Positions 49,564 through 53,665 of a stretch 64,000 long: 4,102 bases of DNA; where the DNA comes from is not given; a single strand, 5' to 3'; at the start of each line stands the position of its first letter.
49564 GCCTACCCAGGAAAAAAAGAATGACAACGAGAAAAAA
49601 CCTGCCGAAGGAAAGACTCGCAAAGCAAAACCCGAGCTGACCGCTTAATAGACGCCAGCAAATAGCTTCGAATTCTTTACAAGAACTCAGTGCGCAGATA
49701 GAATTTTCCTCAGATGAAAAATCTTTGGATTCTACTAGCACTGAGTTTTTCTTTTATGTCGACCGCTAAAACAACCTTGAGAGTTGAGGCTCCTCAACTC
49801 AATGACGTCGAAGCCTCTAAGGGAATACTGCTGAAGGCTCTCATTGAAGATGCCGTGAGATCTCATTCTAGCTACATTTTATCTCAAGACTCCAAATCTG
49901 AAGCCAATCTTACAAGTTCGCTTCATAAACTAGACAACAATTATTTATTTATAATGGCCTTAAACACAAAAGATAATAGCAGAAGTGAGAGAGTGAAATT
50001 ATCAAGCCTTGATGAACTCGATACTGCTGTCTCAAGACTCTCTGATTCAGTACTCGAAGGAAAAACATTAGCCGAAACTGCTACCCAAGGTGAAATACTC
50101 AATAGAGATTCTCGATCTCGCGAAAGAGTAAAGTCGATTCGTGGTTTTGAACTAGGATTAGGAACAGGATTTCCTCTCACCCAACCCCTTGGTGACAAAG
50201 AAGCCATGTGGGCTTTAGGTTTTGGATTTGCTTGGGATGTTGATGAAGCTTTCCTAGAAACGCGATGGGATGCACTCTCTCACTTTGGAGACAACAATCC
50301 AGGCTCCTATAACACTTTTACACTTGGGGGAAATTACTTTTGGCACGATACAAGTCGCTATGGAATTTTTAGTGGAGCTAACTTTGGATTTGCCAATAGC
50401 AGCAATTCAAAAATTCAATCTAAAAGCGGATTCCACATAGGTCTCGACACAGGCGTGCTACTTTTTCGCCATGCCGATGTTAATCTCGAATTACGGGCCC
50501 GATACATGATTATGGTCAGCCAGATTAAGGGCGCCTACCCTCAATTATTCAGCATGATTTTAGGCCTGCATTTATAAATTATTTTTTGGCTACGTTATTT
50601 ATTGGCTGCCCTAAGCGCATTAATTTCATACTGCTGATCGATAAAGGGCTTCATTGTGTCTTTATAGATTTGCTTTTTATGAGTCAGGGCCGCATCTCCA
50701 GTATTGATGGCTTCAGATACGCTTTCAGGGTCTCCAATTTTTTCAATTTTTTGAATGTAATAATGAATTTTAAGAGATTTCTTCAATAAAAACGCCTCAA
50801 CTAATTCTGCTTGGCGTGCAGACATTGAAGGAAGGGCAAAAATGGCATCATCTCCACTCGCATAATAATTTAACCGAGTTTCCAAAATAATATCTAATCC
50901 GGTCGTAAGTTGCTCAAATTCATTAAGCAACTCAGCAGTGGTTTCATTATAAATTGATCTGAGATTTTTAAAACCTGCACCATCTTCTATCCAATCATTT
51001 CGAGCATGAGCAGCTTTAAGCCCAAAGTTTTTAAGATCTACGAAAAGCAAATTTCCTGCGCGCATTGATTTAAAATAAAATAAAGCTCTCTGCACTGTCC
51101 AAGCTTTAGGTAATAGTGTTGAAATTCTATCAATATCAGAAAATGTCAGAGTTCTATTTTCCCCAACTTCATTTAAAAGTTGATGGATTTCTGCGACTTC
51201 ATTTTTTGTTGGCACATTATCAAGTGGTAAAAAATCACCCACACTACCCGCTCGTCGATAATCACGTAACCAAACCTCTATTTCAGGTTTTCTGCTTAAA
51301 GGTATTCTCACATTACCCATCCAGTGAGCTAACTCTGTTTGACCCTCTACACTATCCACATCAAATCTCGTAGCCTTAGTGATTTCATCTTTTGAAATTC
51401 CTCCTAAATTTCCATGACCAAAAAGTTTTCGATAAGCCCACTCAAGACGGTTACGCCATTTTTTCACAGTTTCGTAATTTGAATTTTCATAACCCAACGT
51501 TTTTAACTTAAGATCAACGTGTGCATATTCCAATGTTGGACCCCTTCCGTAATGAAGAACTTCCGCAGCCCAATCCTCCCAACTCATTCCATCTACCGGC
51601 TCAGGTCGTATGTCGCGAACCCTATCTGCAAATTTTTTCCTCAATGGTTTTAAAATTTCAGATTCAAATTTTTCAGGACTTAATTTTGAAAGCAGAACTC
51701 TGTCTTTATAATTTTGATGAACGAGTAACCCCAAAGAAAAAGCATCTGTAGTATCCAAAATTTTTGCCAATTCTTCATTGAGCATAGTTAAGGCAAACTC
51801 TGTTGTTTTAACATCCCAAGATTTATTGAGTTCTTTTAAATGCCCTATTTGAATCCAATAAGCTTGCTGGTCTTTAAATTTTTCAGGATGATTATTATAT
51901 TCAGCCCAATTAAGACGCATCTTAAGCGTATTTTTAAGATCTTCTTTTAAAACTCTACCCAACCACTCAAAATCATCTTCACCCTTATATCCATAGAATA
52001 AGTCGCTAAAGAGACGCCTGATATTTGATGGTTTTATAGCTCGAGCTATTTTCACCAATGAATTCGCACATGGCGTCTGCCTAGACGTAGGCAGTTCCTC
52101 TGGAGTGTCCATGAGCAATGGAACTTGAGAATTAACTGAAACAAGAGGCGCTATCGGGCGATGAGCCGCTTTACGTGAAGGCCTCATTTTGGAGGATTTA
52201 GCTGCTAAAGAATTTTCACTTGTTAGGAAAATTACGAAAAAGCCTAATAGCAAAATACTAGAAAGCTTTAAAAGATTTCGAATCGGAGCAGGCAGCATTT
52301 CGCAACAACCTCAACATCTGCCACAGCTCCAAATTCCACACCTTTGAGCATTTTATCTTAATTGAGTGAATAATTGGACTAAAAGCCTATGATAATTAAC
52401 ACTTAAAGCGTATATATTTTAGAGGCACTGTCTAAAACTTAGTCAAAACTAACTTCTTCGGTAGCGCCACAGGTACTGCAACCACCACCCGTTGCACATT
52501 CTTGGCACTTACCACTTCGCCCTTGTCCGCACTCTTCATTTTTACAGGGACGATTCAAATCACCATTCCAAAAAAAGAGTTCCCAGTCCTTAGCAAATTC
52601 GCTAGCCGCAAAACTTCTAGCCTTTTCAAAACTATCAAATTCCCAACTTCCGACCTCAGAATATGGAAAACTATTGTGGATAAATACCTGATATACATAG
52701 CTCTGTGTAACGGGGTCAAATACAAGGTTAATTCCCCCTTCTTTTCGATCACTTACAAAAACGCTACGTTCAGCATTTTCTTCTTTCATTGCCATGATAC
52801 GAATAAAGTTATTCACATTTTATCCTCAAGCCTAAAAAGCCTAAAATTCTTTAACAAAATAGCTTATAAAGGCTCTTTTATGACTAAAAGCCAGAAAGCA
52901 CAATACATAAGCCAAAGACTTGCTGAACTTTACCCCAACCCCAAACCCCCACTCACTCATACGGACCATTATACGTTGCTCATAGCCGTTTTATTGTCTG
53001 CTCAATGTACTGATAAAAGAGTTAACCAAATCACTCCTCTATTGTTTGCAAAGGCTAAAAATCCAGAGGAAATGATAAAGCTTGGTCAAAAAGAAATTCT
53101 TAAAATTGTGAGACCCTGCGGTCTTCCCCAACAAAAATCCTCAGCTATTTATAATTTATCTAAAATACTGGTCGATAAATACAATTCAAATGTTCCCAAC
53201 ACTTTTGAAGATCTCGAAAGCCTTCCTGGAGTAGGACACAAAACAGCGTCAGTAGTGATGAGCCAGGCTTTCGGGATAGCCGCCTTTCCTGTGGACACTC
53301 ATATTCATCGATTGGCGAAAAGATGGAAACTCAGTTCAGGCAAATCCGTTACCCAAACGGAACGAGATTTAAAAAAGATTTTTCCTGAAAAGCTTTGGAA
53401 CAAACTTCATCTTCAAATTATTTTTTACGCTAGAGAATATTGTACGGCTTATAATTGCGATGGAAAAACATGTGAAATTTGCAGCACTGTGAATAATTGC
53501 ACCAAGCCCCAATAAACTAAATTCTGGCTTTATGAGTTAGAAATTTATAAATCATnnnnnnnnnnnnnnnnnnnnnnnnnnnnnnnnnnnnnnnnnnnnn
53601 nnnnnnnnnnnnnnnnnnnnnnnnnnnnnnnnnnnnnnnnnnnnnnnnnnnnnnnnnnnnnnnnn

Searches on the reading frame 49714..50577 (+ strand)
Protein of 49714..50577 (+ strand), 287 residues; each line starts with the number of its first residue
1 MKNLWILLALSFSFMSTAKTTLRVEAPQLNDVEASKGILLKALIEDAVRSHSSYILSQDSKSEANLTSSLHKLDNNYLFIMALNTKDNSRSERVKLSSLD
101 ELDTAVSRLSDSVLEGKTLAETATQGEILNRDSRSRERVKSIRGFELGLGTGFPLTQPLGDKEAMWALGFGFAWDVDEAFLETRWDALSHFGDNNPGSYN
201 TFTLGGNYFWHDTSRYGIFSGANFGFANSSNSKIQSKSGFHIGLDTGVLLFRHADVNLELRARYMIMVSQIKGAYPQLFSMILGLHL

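Call 4: search_protein_families(library=pfam, proteins=[window:49714-50577:+], max_evalue=0.1)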
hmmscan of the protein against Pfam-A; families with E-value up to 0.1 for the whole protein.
window:49714-50577:+ (287 aa): 1 family
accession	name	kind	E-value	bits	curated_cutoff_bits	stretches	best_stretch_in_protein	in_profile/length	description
PF24021.1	ACT_phage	-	0.024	14.7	27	1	67-125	110-168/176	Phage ACT-like domain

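Call 17: search_protein_families(library=ncbifam, proteins=[window:49714-50577:+], max_evalue=0.01)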
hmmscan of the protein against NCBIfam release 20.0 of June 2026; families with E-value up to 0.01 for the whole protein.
window:49714-50577:+ (287 aa): 0 families

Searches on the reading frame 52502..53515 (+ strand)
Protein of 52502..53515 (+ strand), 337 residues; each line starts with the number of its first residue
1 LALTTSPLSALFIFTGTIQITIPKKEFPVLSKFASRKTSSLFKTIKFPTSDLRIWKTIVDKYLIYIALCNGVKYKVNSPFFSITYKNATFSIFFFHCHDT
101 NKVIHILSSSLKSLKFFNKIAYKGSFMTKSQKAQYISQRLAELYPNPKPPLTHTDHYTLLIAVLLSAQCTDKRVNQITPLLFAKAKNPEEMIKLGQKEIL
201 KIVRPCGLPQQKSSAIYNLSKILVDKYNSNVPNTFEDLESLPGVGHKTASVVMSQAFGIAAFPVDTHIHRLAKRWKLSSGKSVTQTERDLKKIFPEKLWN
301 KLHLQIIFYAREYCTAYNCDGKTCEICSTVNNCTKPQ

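Call 4: search_protein_families(library=pfam, proteins=[window:52502-53515:+], max_evalue=0.1)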
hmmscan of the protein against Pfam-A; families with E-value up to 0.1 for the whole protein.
window:52502-53515:+ (337 aa): 3 families
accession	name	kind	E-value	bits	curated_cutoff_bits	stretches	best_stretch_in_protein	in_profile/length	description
PF00730.31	HhH-GPD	-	1.5e-22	80.4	26.2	1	161-295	1-107/108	HhH-GPD superfamily base excision DNA repair protein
PF00633.29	HHH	-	1.7e-06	28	24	1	227-254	2-29/30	Helix-hairpin-helix motif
PF21176.3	RecR_HhH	-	0.031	14.5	27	1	236-249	6-19/45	RecR, helix-hairpin-helix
